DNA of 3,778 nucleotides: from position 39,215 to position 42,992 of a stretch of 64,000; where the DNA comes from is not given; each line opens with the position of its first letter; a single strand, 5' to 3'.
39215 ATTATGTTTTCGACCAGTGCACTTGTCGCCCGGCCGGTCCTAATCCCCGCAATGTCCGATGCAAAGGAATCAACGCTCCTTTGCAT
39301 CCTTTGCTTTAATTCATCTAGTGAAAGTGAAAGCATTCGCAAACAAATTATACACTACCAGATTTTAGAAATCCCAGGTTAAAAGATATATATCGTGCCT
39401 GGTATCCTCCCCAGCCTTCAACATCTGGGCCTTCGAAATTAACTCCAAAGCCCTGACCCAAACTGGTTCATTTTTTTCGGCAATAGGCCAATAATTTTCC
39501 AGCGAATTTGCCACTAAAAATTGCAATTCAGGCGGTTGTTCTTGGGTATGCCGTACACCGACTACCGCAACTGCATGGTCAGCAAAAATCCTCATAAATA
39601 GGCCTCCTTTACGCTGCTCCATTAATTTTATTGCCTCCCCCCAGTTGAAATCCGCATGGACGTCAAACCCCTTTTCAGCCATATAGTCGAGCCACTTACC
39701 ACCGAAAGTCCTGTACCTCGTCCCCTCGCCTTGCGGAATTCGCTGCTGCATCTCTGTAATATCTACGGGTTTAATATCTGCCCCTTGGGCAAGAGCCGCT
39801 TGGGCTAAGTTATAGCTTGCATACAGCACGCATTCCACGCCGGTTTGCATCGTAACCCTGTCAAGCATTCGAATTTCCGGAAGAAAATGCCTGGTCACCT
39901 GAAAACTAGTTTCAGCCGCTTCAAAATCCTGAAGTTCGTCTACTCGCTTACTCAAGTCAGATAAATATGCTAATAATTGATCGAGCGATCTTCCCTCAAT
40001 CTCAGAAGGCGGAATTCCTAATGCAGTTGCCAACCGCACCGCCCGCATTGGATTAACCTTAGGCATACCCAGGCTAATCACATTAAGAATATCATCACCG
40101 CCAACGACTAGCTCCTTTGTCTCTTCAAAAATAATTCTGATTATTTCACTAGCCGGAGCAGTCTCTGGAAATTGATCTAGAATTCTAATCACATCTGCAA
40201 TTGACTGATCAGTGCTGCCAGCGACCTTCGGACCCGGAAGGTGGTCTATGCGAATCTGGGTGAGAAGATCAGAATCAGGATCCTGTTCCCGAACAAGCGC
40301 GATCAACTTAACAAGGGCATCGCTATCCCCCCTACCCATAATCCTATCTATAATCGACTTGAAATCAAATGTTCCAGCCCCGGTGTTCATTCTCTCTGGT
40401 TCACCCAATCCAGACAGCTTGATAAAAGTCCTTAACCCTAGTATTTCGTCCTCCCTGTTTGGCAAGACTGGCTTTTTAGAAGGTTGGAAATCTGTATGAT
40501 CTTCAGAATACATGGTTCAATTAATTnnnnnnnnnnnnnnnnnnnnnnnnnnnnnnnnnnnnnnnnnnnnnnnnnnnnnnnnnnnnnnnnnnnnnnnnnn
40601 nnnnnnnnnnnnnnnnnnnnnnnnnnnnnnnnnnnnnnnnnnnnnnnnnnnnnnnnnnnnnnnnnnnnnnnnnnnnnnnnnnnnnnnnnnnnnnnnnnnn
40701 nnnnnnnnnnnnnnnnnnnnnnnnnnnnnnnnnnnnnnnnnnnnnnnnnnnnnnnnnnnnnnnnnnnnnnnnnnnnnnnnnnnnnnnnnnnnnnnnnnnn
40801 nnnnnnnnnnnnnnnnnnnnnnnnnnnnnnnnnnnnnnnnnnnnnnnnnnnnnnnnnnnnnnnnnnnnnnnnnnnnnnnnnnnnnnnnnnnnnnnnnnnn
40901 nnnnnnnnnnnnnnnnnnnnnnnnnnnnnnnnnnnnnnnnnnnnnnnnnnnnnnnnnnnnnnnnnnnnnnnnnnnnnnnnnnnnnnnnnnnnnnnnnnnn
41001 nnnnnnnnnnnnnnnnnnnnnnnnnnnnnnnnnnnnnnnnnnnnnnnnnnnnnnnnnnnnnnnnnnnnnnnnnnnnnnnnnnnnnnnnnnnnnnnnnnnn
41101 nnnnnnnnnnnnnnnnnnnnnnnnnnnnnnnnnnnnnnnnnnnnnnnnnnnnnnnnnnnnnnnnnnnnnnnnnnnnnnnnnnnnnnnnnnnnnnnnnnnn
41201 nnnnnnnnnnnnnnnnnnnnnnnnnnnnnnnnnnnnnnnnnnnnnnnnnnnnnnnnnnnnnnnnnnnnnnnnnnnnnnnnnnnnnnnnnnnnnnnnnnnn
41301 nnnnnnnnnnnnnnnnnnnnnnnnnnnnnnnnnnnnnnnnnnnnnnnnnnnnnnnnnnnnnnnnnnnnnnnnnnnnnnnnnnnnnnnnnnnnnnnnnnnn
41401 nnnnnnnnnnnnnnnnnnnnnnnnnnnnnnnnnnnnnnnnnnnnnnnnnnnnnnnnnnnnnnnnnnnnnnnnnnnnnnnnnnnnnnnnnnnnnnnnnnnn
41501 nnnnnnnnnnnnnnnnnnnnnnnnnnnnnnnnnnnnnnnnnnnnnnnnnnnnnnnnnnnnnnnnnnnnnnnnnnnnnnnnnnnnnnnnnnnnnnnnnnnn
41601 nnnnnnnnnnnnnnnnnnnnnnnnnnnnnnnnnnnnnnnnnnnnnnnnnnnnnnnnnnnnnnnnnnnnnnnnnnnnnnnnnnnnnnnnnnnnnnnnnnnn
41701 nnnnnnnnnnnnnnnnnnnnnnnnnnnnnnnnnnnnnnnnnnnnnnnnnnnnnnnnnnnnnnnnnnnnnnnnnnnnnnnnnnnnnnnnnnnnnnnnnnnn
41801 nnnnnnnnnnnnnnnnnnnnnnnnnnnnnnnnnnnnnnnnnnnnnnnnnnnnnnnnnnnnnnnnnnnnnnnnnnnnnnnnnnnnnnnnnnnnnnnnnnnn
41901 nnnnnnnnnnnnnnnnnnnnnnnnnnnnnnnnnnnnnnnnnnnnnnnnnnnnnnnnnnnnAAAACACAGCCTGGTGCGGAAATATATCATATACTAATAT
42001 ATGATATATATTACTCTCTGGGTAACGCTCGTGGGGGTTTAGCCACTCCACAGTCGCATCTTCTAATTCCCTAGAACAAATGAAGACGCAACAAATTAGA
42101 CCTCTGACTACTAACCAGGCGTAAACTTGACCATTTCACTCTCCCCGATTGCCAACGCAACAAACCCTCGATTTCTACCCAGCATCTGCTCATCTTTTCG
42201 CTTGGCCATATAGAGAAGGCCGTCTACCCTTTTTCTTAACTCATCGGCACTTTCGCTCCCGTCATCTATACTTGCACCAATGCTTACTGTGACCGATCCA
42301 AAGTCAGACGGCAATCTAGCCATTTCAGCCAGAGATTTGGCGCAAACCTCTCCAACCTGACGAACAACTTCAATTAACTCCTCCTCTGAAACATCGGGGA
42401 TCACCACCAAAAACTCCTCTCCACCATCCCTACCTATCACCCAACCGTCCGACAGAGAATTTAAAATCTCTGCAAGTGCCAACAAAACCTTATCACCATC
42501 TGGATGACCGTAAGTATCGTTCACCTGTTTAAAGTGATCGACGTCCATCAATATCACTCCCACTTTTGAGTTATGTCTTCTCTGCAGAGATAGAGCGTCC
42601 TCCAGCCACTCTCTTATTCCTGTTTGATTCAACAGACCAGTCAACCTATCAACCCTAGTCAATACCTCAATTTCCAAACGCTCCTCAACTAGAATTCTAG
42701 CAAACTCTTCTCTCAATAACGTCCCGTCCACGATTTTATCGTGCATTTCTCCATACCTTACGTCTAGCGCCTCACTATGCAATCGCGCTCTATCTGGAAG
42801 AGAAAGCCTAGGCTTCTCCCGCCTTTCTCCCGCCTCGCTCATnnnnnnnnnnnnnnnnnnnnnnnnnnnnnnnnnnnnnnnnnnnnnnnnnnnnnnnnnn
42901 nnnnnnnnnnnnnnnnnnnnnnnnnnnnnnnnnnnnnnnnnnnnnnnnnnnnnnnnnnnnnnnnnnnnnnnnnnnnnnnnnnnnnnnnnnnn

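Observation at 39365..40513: pyrH slot of the rpsB-tsf-pyrH-frr operon occupied by a 382-aa protein with a C39-like cysteine-peptidase signature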

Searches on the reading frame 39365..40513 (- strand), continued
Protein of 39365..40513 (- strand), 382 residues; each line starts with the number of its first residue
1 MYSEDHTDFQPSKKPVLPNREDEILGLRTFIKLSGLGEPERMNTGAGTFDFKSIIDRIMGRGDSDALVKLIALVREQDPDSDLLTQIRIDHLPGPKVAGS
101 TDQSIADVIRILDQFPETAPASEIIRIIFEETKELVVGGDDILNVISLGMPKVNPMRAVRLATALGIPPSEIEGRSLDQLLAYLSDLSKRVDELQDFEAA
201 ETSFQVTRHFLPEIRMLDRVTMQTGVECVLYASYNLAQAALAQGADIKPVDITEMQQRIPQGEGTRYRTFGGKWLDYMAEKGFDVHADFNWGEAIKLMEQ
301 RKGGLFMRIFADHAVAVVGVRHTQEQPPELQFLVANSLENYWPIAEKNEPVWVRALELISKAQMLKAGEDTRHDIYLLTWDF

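Call 44: search_protein_families(library=pfam, alignment_id=A2, max_evalue=5)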
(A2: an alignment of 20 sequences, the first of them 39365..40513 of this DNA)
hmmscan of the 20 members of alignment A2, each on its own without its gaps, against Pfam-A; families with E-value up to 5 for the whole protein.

A. member 1, window:39365-40513:- (382 aa): 0 families

B. families by the number of members that match (of 20 scanned): 12 families
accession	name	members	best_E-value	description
PF05918.17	API5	1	0.0035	Apoptosis inhibitory protein 5 (API5)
PF20347.3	DUF6642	1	0.033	Family of unknown function (DUF6642)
PF24654.2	CEP76_N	1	0.035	CEP76 N-terminal domain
PF07660.19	STN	1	0.037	Secretin and TonB N terminus short domain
PF23047.1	DUF7038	1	0.055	Domain of unknown function (DUF7038)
PF00112.29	Peptidase_C1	1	0.069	Papain family cysteine protease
PF13929.11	mRNA_stabil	1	0.073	mRNA stabilisation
PF21400.3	Ndc10_N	1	0.073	Ndc10 N-terminal domain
PF12993.12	DUF3877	1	0.08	Domain of unknown function, E. rectale Gene description (DUF3877)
PF15412.11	Nse4-Nse3_bdg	1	0.14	Binding domain of Nse4/EID3 to Nse3-MAGE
PF13550.12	Phage-tail_3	1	0.18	Putative phage tail protein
PF13443.12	HTH_26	1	0.21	Cro/C1-type HTH DNA-binding domain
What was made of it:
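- On Peptidase C39 / C39_2 (Pfam PF03412, PF13529): None of the 20 family members hits C39 or C39_2 at E<=5 (call 44).
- On Peptidase C1 (papain family, PF00112): Only 1 of 20 members gives a sub-threshold hit, at E=0.069 (call 44).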

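Call 57: search_protein_families(library=pfam, proteins=[L004:66-980:+, L004:2908-3426:+, L004:3448-3732:+, L091:1018-1683:+, L091:1732-2004:+], max_evalue=0.01)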
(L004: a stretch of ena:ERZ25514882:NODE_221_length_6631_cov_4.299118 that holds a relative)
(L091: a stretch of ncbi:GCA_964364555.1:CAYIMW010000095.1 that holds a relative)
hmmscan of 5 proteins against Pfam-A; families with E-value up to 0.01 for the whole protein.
L004:66-980:+ (304 aa): 0 families

L004:2908-3426:+ (172 aa): 0 families

L004:3448-3732:+ (94 aa): 0 families

L091:1018-1683:+ (221 aa): 0 families

L091:1732-2004:+ (90 aa): 0 families

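Call 60: fold_search(model_id=the predicted structure, library=viral)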
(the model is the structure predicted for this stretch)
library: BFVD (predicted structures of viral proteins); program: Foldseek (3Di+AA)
matches with E <= 10: 313; with E <= 0.001: 1
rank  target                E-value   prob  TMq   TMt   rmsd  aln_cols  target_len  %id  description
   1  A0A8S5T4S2            4.4e-04  1.00  0.23  0.43   9.0       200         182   14  Papain-like cysteine protease AvrRpt2 [Myoviridae sp. ct6eX13]
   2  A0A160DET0            3.7e-03  1.00  0.28  0.49   4.9       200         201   12  Endolysin [Gordonia phage OneUp]
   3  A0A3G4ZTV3            2.6e-02  0.95  0.26  0.36   9.8       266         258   10  Peptidase C1 [Edafosvirus sp.]
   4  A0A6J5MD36            3.8e-02  0.95  0.25  0.45   6.2       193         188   12  Uncharacterized protein [uncultured Caudovirales phage]
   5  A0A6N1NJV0            5.8e-02  0.72  0.29  0.26  14.5       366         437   10  Uncharacterized protein [Tupanvirus deep ocean]
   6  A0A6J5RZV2            6.1e-02  0.96  0.29  0.39   5.5       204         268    9  Uncharacterized protein [uncultured Caudovirales phage]
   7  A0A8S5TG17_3          6.1e-02  0.90  0.24  0.08   9.2       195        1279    9  Tail tape measure [Myoviridae sp. ctIty1]
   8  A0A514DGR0            9.4e-02  0.08  0.15  0.09  25.8       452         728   12  Capsid morphogenesis protein [Gordonia phage Bakery]
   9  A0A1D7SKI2            1.2e-01  0.89  0.27  0.11   7.1       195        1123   12  Lysozyme [Cyanophage S-RIM14]
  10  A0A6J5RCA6            1.3e-01  0.87  0.27  0.36   8.9       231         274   10  Uncharacterized protein [uncultured Caudovirales phage]
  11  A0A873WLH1            1.4e-01  0.72  0.26  0.42   5.7       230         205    9  Peptidase C1A papain C-terminal domain-containing protein [Streptomyces phage Shady]
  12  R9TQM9                3.6e-01  0.33  0.16  0.45   5.6       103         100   16  Uncharacterized protein [Halorubrum virus CGphi46]
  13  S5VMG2                5.8e-01  0.02  0.09  0.09  25.6       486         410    9  Uncharacterized protein [Pseudomonas phage PaBG]
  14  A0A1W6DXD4            6.1e-01  0.04  0.12  0.17  18.6       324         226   12  HTH-type transcriptional regulator [Sphingobium phage Lacusarx]
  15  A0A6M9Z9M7            7.6e-01  0.35  0.13  0.49   5.7        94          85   15  Uncharacterized protein [Vibrio phage vB_ValS_X1]
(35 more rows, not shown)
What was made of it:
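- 39365..39892 (-): C-terminal papain-fold catalytic domain, residues 208-382 plus the stop codon. BFVD top hits are an AvrRpt2-like protease (E=4.4e-4), a Gordonia phage endolysin and Peptidase C1 (call 60).
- On Papain-like fold cysteine hydrolases (clan CA, broad sense): BFVD ranks 1-3 are papain-like (best E=4.4e-4) (call 60).
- The top BFVD hits are also papain-like (call 60). The best viral fold hit is an AvrRpt2-like effector-type protease (call 60).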

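Call 66: list_cluster_members(proteins=[P0001, P0009, P0010, P0012, P0014, P0015, P0017, P0018, P0019, P0024])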
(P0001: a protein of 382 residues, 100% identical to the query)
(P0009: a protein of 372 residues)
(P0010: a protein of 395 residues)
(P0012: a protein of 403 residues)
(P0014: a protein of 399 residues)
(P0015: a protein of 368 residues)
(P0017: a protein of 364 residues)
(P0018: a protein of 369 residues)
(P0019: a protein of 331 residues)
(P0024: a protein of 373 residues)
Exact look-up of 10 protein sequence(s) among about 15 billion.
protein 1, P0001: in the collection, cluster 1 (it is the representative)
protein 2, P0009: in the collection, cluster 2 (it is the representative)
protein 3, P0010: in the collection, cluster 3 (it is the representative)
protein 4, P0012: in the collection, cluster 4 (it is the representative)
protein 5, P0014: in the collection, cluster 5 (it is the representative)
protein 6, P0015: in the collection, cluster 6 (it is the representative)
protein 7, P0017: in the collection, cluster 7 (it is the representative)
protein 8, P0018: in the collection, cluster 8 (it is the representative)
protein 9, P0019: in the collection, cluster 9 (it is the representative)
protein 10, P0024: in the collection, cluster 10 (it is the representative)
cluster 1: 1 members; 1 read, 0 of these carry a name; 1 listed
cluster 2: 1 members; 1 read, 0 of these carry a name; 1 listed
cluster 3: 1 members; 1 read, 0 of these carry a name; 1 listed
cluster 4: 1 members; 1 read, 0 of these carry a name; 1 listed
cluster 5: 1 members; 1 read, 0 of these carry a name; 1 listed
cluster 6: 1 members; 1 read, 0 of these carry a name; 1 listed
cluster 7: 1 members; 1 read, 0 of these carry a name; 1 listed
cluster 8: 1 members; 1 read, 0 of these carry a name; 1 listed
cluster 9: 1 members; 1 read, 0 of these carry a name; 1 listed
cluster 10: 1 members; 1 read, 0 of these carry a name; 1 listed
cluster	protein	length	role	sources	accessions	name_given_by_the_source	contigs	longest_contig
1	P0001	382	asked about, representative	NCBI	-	-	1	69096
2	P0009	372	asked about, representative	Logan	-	-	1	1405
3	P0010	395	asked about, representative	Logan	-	-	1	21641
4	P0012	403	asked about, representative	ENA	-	-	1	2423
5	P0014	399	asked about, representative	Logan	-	-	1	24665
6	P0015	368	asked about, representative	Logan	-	-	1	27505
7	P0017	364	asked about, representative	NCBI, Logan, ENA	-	-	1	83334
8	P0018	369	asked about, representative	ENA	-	-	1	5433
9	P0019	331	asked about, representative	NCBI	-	-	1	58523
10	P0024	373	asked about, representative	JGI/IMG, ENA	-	-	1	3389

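Call 67: find_encoding_contigs(protein=P0010, flank=10000, max_places=1)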
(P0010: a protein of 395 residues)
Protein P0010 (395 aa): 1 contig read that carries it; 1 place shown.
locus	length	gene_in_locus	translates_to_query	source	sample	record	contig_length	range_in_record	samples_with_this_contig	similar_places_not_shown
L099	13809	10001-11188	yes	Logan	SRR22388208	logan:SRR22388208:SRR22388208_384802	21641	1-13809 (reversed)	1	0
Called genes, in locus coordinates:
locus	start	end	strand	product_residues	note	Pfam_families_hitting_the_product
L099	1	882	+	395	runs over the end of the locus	PF00171:Aldedh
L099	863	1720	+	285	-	PF03807:F420_oxidored, PF14748:P5CR_dimer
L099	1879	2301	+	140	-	PF00903:Glyoxalase, PF18029:Glyoxalase_6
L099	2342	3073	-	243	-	PF02535:Zip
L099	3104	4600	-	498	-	-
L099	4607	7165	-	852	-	PF18915:DUF5667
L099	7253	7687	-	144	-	-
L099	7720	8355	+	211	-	-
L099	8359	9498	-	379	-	PF00814:TsaD, PF22521:HypF_C_2 (weak)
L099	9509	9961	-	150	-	PF01467:CTP_transf_like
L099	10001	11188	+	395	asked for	-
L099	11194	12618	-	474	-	PF12229:PG_binding_4, PF04294:VanW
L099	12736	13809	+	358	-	?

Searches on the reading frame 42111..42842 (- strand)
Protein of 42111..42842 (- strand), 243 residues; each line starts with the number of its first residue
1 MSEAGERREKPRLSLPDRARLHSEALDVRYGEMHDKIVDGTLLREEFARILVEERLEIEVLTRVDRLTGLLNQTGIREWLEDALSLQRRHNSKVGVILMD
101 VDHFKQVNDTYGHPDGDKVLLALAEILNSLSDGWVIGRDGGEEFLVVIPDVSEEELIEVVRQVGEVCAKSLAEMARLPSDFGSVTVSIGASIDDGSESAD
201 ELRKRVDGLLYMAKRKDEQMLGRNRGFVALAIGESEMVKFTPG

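Call 3: search_protein_families(library=pfam, proteins=[window:42111-42842:-], max_evalue=1)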
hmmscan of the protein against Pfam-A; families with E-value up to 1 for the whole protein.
window:42111-42842:- (243 aa): 2 families
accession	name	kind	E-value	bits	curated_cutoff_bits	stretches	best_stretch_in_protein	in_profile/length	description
PF00990.26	GGDEF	-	6.7e-32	110.9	23.8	1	64-217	3-158/161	Diguanylate cyclase, GGDEF domain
PF17853.6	GGDEF_2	-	0.056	14.1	24.5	1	89-190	18-95/116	GGDEF-like domain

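Call 42: search_protein_families(library=padloc, proteins=[window:42111-42842:-], max_evalue=1)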
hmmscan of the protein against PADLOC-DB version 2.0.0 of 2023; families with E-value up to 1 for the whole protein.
window:42111-42842:- (243 aa): 0 families
